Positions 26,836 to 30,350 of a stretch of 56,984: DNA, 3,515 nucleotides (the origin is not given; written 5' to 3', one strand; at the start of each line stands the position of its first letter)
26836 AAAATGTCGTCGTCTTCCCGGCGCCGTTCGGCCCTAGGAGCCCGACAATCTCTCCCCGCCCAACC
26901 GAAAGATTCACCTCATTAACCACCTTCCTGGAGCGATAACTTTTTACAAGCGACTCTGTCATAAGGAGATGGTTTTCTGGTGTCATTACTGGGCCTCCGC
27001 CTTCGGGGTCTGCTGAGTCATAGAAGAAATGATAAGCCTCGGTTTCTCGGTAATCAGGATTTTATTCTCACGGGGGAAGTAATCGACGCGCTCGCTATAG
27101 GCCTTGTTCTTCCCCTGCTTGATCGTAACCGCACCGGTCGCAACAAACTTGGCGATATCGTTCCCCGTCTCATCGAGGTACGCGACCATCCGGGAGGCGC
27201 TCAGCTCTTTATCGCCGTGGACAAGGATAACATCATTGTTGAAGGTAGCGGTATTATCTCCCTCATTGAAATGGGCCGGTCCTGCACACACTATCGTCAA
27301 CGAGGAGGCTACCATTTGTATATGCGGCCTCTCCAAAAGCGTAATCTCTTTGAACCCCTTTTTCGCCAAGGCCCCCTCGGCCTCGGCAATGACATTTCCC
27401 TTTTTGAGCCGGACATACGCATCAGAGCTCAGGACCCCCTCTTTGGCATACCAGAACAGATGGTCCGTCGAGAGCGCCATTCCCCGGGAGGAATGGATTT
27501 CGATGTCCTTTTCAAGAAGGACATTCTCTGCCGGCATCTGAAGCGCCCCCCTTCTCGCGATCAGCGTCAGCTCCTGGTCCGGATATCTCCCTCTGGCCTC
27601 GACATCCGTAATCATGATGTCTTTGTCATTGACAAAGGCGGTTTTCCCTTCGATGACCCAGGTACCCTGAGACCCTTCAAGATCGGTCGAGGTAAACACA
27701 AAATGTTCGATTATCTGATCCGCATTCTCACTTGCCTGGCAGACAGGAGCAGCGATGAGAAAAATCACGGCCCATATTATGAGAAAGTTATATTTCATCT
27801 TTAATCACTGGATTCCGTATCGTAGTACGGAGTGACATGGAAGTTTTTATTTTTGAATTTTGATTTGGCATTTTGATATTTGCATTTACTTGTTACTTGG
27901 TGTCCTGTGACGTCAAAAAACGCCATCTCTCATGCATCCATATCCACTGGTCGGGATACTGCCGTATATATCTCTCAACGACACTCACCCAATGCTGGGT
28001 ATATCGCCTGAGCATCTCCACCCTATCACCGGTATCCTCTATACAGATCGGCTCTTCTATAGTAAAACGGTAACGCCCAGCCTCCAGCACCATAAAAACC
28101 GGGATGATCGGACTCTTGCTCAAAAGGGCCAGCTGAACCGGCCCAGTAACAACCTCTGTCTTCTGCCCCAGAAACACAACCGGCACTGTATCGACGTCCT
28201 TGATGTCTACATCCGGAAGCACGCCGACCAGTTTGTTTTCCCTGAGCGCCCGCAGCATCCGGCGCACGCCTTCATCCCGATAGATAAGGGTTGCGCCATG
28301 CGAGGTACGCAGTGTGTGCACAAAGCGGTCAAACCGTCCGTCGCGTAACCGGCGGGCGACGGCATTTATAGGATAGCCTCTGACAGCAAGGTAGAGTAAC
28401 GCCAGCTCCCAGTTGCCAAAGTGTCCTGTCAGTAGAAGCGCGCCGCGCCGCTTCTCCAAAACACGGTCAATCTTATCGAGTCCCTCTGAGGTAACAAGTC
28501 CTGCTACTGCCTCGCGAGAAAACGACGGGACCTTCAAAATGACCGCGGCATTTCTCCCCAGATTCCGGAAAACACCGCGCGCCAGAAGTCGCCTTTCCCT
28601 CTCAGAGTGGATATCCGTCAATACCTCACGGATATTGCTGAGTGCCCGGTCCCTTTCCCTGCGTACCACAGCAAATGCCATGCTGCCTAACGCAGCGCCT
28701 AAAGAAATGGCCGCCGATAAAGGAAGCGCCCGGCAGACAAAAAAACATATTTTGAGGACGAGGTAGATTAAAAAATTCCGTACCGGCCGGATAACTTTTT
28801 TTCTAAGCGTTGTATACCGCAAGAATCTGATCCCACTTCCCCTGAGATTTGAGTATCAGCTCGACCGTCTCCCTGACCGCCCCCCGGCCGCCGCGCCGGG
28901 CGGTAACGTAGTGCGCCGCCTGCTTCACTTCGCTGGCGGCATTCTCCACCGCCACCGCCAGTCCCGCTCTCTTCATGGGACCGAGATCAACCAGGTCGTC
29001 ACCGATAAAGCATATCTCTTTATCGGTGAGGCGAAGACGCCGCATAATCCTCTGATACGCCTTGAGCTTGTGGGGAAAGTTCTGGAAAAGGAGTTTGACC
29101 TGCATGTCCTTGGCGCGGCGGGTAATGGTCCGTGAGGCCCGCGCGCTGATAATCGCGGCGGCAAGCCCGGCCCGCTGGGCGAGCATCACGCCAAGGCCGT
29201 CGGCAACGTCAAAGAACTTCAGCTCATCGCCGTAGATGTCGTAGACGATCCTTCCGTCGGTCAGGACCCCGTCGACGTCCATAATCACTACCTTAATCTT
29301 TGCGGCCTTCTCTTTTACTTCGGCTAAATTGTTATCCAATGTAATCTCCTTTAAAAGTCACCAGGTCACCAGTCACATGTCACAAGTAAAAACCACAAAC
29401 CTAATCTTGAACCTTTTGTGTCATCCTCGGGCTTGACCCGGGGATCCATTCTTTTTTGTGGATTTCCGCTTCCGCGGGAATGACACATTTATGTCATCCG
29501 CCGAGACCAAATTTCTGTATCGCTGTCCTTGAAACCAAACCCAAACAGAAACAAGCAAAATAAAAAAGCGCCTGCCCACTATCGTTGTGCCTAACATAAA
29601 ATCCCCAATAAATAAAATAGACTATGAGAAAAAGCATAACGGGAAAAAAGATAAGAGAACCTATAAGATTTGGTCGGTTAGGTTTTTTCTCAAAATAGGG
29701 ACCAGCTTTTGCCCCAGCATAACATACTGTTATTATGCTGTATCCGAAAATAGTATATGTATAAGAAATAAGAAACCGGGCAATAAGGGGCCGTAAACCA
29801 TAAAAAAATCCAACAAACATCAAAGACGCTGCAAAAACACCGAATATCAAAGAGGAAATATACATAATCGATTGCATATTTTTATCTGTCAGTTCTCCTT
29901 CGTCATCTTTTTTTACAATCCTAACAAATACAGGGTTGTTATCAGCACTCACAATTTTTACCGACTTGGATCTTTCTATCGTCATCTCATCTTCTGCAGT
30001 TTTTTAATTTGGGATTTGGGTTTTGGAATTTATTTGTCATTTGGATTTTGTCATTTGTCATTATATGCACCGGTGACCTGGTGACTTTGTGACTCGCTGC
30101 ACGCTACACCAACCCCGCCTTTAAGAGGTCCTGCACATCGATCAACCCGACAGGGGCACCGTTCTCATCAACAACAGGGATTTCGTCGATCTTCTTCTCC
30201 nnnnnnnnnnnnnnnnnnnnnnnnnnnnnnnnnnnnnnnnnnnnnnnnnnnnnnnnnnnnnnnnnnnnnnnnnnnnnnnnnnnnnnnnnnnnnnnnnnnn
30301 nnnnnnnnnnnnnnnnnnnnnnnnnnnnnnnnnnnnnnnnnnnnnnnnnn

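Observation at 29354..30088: Orphan membrane gene in a cassette bounded by a perfect 17-bp inverted repeat and heptamer arrays, inserted in the kds operon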

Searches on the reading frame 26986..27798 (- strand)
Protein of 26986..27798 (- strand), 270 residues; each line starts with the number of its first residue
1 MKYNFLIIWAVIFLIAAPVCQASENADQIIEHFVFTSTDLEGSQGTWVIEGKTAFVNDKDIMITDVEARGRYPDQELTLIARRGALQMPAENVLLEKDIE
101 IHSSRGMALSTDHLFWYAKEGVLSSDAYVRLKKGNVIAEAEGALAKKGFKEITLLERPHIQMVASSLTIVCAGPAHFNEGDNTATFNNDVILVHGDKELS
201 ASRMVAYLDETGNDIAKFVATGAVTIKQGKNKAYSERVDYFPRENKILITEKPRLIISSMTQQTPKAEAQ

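Call 7: search_protein_families(library=pfam, proteins=[window:26986-27798:-], max_evalue=0.1)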
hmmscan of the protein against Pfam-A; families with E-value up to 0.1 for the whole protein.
window:26986-27798:- (270 aa): 4 families
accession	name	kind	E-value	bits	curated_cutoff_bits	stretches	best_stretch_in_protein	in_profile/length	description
PF06835.18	LptC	-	5.8e-11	42.8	21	1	6-157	7-169/175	Lipopolysaccharide-assembly, LptC-related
PF03968.19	LptD_N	-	2.9e-10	40.8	20.4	1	175-255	7-93/113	LptA/(LptD N-terminal domain) LPS transport protein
PF14266.11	YceG_bac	-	0.028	14.5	25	1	167-246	140-231/250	YceG domain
PF10106.14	DUF2345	-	0.072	13.3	30.7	0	75-147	69-141/151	Uncharacterized protein conserved in bacteria (DUF2345)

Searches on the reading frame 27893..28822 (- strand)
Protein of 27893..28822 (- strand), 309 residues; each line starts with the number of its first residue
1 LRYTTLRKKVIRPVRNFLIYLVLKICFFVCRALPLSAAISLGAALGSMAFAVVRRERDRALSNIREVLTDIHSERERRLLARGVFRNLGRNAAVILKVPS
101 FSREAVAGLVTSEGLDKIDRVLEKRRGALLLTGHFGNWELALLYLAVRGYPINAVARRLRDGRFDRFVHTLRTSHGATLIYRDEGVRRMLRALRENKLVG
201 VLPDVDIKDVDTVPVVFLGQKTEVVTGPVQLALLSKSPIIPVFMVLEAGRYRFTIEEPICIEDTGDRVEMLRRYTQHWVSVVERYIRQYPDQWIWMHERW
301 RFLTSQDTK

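Call 7: search_protein_families(library=pfam, proteins=[window:27893-28822:-], max_evalue=0.1)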
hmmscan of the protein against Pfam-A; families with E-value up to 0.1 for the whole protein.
window:27893-28822:- (309 aa): 1 family
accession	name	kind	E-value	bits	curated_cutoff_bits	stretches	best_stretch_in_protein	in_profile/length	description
PF03279.18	Lip_A_acyltrans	-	2.5e-52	178.3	22.3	1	9-301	6-294/295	Bacterial lipid A biosynthesis acyltransferase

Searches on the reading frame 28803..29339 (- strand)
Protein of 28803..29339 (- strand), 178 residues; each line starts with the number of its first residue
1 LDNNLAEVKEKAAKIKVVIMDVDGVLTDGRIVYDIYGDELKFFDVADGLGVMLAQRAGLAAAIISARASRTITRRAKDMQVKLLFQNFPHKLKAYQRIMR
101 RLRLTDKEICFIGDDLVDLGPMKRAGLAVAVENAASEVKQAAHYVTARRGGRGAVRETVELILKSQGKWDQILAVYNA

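Call 7: search_protein_families(library=pfam, proteins=[window:28803-29339:-], max_evalue=0.1)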
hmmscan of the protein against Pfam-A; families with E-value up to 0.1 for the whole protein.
window:28803-29339:- (178 aa): 3 families
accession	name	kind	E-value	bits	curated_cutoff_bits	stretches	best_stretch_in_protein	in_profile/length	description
PF08282.18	Hydrolase_3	-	2.8e-11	44.1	20.9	1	88-147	185-244/255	haloacid dehalogenase-like hydrolase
PF00702.32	Hydrolase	-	1.4e-08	35.8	26.4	2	91-126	156-191/191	haloacid dehalogenase-like hydrolase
PF13419.12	HAD_2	-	0.00074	20.1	23.8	1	54-130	89-176/178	Haloacid dehalogenase-like hydrolase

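Call 29: find_related_loci(query=window:28803-29339:-, collection=metagenome_contigs, flank=3000)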
Query window:28803-29339:- (178 aa) in metagenome_contigs; peptide patterns used: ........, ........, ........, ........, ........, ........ (x = any residue, [..] = any of these).
236 stretches matched a pattern; 152 encode a relative of the query (tblastn E <= 1e-3); the best 80 are kept; 80 distinct loci.
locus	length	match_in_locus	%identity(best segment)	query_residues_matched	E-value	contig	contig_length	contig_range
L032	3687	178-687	59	8-177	1e-64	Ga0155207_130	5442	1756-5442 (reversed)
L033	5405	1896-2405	59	8-177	3e-63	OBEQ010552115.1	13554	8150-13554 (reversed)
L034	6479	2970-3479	55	7-176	3e-59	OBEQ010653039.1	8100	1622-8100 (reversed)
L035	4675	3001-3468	53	14-169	2e-53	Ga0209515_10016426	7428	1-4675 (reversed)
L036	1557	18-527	51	8-173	7e-55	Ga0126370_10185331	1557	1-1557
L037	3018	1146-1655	50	9-178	5e-53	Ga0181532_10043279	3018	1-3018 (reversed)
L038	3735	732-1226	53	6-169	4e-53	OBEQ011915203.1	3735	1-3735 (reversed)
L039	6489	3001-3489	52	14-176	1e-52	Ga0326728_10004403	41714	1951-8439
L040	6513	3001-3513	52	7-173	2e-52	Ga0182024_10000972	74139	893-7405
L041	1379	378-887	50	8-173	2e-53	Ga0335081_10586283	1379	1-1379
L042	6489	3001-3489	51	14-176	8e-51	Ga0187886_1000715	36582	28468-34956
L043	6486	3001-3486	52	15-176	1e-50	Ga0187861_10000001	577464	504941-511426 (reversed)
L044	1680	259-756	52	8-169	3e-51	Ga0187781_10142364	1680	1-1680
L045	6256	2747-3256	48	8-173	1e-49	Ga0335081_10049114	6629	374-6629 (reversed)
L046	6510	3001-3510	48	8-173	1e-49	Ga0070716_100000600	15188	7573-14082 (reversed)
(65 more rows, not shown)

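Call 30: find_related_loci(query=window:28803-29339:-, collection=genome_contigs, flank=3000)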
Query window:28803-29339:- (178 aa) in genome_contigs; peptide patterns used: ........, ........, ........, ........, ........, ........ (x = any residue, [..] = any of these).
94 stretches matched a pattern; 45 encode a relative of the query (tblastn E <= 1e-3); 45 distinct loci.
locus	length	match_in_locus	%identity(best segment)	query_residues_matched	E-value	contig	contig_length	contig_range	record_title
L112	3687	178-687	59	8-177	8e-65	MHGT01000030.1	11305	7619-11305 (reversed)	MAG: Omnitrophica WOR_2 bacterium RIFCSPHIGHO2_02_FULL_67_20 rifcsphigho2_02_scaffold_39068, whole genome shotgun sequen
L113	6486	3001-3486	52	15-176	2e-52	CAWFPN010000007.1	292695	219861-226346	MAG: uncultured Verrucomicrobiae bacterium isolate MFD01689.bin.2.73 genome assembly, contig: contig_39018, whole genome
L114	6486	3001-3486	52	15-176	9e-51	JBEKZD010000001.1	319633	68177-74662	MAG: Verrucomicrobiia bacterium isolate SPRUCE 690 SPRUCE_690_1, whole genome shotgun sequence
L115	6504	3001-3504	49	7-174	5e-51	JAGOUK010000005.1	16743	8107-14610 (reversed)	MAG: Candidatus Omnitrophota bacterium isolate Gw_Eff_bin_482 Gw_Eff_7518_length_16743_cov_8.810063, whole genome shotgu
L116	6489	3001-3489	51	14-176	5e-51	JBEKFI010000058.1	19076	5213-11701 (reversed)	MAG: Verrucomicrobiia bacterium isolate SPRUCE 226 SPRUCE_226_58, whole genome shotgun sequence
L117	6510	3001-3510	48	8-173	1e-49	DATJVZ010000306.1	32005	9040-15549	MAG TPA_asm: Terriglobales bacterium isolate SMAG_U15086 k141_4283614, whole genome shotgun sequence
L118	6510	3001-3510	49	8-173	2e-49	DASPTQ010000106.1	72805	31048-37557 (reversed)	MAG TPA_asm: Terriglobales bacterium isolate SMAG_U12281 k141_1907660, whole genome shotgun sequence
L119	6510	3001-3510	47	8-173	9e-49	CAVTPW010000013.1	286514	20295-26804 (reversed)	MAG: uncultured Acidobacteriota bacterium isolate MFD00731.bin.1.28 genome assembly, contig: contig_70408, whole genome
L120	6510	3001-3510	46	8-173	9e-48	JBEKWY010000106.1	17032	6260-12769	MAG: Candidatus Acidiferrum sp. isolate SPRUCE 639 SPRUCE_639_106, whole genome shotgun sequence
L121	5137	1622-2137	48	6-177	7e-48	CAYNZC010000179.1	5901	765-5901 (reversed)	MAG TPA_asm: uncultured Verrucomicrobiota bacterium isolate SRP192927_co7_467 genome assembly, contig: NODE_31488_length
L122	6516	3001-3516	47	6-173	4e-47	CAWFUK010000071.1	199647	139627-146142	MAG: uncultured Acidobacteriaceae bacterium isolate MFD09567.bin.1.118 genome assembly, contig: contig_73828, whole geno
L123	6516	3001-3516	48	6-173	3e-47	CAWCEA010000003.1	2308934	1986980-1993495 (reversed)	MAG: uncultured Acidobacteriaceae bacterium isolate MFD05502.bin.1.14 genome assembly, contig: contig_23353, whole genom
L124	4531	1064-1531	54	14-169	9e-47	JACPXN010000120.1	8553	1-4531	MAG: Candidatus Omnitrophota bacterium isolate NC_groundwater_838_Pr1_B-0.1um_54_17 Montesol18_Bp1_scaffold_1602527, who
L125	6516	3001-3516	46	6-173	7e-47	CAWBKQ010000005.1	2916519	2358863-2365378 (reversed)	MAG: uncultured Acidobacteriaceae bacterium isolate MFD05512.bin.1.187 genome assembly, contig: contig_5410, whole genom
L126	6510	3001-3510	46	8-173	9e-47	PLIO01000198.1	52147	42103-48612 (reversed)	MAG: Acidobacteriaceae bacterium isolate palsa_199 73.20110800_P3S.9_contig_713, whole genome shotgun sequence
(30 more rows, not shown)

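Call 32: find_homologous_proteins(query=window:28803-29339:-, max_evalue=1e-40)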
Query window:28803-29339:- (178 aa): 4120 proteins with E <= 1e-40 among 8000 candidates; the best 120 are listed.
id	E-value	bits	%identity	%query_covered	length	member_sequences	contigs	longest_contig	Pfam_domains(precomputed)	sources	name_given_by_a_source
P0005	9.3e-108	375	100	100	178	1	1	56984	PF00702.33,PF08282.19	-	-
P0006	2.1e-61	225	57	99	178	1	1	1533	PF00702.33,PF08282.19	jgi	-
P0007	2.3e-61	224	59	95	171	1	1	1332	PF00702.33,PF08282.19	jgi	jgi:3-deoxy-D-manno-octulosonate 8-phosphate phosphatase (KDO 8-P phosphatase)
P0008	2.5e-61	224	58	96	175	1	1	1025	PF00702.33,PF08282.19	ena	-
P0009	2.7e-61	224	59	96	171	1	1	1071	PF00702.33,PF08282.19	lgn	-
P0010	1.0e-60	222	58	96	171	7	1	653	PF00702.33,PF08282.19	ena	-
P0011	2.8e-60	221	57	96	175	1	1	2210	PF00702.33,PF08282.19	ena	-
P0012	3.5e-60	221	62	92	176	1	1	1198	PF00702.33,PF08282.19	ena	-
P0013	3.8e-60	220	62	96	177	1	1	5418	PF00702.33,PF08282.19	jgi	jgi:3-deoxy-D-manno-octulosonate 8-phosphate phosphatase (KDO 8-P phosphatase)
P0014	3.9e-60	220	59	95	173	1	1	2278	PF00702.33,PF08282.19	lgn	-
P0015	5.2e-60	220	61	96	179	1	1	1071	PF00702.33,PF08282.19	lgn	-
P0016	6.8e-60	220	57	96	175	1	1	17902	PF13419.13,PF00702.33,PF08282.19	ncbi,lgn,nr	ncbi:MAG: HAD-IIIA family hydrolase [Candidatus Omnitrophica bacterium]|nr:HAD-IIIA family hydrolase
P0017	1.5e-59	218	56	95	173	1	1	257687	PF13419.13,PF00702.33,PF08282.19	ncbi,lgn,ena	-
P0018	1.9e-59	218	55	93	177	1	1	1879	PF00702.33,PF08282.19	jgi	jgi:3-deoxy-D-manno-octulosonate 8-phosphate phosphatase (KDO 8-P phosphatase)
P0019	2.9e-59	218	55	96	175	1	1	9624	PF00702.33,PF08282.19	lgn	-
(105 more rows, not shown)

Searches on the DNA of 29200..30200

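Call 75: search_rna_families(source=window, start=29200, end=30200, threshold=evalue, max_evalue=1)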
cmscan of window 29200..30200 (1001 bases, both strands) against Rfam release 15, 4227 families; matches with E-value up to 1: 1.
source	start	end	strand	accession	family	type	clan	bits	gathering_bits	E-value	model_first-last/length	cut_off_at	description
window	29395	29497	-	RF02748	FtrB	Gene; sRNA;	-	41.3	66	4.2e-05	1-115/115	no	Francisella sRNA B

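Call 76: search_rna_families(source=window, start=29350, end=29550, threshold=evalue, max_evalue=0.01, show_alignments=1)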
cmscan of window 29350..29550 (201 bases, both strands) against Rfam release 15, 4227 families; matches with E-value up to 0.01: 1.
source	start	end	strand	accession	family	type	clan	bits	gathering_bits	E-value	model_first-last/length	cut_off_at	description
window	29395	29497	-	RF02748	FtrB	Gene; sRNA;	-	41.3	66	8.4e-06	1-115/115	no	Francisella sRNA B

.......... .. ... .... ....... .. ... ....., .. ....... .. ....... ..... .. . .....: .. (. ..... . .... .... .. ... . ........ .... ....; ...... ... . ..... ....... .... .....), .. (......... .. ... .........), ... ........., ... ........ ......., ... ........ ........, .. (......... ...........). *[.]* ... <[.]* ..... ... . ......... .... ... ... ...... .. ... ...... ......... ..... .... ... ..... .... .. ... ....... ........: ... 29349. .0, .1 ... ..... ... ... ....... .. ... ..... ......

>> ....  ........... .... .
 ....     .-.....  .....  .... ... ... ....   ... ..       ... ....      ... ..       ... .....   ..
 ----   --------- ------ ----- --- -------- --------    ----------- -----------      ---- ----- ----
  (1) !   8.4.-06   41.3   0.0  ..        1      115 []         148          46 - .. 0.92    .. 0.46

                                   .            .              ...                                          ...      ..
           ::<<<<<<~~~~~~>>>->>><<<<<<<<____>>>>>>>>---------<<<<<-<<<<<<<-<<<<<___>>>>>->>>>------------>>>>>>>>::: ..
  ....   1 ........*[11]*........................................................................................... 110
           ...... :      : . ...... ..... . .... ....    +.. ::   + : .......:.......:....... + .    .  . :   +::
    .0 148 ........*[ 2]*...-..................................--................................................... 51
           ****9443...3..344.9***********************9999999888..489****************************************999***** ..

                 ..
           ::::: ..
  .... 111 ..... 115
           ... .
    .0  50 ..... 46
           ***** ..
